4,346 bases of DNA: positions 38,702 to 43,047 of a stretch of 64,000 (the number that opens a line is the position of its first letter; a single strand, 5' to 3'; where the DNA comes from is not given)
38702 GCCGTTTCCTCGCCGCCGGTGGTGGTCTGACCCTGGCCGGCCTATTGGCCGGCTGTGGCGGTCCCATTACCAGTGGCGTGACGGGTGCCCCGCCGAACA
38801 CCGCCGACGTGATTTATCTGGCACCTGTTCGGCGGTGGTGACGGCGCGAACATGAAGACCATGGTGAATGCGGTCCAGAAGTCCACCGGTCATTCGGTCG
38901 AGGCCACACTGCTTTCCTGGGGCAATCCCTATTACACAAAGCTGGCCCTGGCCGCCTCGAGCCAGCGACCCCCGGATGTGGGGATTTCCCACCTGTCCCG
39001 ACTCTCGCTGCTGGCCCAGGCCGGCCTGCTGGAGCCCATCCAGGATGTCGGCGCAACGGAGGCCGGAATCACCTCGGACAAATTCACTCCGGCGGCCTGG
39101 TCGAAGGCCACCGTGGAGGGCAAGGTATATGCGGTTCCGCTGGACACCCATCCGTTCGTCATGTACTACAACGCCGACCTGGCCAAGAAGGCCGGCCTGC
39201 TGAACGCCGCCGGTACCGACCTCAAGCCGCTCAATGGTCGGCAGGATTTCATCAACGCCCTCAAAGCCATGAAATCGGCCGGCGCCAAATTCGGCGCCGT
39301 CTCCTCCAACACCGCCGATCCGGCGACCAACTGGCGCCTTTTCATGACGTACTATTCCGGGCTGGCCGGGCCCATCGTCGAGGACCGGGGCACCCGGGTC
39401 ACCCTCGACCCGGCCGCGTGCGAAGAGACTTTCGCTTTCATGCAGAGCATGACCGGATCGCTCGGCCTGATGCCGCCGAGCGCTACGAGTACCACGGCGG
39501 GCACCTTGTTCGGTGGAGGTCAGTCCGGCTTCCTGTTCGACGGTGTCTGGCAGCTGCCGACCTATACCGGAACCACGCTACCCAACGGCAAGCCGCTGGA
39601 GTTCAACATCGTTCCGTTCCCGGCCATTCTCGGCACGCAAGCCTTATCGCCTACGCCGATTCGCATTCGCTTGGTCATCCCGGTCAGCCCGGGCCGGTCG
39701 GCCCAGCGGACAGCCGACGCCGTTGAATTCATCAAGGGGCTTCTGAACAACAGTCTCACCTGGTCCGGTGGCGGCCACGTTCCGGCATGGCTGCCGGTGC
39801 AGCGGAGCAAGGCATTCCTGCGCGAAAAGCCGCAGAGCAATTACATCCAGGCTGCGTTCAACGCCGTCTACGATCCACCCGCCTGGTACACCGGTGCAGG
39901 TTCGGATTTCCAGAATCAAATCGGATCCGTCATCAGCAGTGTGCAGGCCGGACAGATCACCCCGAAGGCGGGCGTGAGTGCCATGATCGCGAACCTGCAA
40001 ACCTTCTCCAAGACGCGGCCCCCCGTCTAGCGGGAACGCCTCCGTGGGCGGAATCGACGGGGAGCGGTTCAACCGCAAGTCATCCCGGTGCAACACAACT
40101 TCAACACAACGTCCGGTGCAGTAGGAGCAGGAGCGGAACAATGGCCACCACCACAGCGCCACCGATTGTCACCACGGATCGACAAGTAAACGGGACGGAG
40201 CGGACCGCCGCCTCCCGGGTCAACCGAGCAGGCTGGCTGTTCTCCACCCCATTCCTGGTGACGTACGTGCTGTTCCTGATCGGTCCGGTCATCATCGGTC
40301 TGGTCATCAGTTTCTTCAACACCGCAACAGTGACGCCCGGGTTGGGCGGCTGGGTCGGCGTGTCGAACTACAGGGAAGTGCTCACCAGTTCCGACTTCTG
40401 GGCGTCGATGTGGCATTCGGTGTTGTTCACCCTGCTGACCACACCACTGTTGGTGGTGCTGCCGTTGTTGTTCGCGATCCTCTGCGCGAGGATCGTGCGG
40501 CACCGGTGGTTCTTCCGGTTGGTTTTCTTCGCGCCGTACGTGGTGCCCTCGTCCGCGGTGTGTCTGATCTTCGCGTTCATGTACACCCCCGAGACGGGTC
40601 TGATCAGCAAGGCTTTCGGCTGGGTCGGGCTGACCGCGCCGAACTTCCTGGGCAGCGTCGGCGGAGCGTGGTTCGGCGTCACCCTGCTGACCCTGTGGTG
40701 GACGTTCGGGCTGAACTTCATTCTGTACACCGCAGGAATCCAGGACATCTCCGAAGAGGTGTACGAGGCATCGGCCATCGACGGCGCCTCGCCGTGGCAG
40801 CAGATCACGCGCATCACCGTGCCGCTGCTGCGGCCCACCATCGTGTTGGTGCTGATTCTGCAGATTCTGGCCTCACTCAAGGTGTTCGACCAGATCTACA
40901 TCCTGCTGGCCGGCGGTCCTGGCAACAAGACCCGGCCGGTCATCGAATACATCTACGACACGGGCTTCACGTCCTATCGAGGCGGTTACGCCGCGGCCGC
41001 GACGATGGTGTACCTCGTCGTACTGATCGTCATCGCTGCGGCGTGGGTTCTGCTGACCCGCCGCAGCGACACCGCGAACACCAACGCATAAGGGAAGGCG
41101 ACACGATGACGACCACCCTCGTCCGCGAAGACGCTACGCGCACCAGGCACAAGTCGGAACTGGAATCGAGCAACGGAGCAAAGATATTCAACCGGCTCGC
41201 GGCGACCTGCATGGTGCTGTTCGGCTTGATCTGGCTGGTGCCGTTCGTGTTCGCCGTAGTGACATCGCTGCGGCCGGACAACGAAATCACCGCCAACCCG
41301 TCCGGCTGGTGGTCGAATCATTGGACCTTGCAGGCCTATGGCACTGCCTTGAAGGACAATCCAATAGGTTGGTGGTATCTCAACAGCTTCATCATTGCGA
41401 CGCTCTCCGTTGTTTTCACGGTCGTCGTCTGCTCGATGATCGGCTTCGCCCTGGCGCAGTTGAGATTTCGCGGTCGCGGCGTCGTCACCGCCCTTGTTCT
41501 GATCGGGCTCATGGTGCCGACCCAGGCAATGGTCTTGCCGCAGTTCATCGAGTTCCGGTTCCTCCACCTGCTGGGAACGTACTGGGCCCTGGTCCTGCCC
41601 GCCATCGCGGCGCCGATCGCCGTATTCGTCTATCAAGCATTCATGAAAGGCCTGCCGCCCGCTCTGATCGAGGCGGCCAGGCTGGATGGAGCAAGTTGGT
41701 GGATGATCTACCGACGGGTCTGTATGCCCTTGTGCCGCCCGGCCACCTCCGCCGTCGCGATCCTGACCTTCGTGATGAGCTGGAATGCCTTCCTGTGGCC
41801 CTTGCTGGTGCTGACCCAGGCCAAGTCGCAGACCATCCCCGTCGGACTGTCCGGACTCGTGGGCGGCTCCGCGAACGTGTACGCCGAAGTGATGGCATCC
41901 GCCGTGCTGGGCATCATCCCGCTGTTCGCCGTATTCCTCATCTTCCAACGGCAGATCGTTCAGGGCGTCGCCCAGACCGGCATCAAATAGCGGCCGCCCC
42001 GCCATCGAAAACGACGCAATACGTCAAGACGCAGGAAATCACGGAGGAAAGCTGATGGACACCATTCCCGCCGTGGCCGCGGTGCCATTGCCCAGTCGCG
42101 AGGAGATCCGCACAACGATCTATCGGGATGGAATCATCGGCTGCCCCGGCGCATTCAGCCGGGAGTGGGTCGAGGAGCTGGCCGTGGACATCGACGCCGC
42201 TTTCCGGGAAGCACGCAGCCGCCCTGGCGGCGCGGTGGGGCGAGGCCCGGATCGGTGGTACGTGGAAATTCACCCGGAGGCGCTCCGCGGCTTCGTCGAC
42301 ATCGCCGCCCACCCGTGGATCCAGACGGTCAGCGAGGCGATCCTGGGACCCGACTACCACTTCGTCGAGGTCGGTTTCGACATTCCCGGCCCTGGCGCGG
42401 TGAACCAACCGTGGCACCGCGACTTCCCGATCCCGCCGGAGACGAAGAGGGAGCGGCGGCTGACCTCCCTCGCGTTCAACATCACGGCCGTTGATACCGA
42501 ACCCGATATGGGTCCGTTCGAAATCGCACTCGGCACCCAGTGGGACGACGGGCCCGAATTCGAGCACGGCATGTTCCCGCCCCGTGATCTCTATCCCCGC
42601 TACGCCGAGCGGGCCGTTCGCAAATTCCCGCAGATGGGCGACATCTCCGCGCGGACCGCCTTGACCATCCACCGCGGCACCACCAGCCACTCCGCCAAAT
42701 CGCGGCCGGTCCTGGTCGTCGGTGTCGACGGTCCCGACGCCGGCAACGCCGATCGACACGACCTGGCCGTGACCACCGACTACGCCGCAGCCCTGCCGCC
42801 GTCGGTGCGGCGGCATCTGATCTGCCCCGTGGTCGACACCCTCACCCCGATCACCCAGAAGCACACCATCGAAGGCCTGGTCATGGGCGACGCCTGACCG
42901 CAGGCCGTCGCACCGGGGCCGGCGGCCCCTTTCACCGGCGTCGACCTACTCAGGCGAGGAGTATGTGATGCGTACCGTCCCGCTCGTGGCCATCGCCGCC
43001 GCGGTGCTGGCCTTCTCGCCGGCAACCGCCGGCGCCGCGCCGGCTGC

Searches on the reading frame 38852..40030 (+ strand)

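Call 41: search_protein_families(library=pfam, proteins=[window:38852-40030:+], max_evalue=0.00001)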
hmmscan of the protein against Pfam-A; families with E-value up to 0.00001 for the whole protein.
window:38852-40030:+ (392 aa): 2 families
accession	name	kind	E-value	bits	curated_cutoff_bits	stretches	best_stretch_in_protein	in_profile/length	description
PF13416.11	SBP_bac_8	-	5.3e-22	79.4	27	1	4-300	2-246/279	Bacterial extracellular solute-binding protein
PF01547.30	SBP_bac_1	-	2.2e-21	77.6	26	1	9-270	18-277/307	Bacterial extracellular solute-binding protein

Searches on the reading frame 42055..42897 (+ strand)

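Call 41: search_protein_families(library=pfam, proteins=[window:42055-42897:+], max_evalue=0.00001)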
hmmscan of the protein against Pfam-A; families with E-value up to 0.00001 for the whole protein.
window:42055-42897:+ (280 aa): 1 family
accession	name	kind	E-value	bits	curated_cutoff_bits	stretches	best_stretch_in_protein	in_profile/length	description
PF05721.19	PhyH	-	3.4e-08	34.5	22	1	23-218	2-212/213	Phytanoyl-CoA dioxygenase (PhyH)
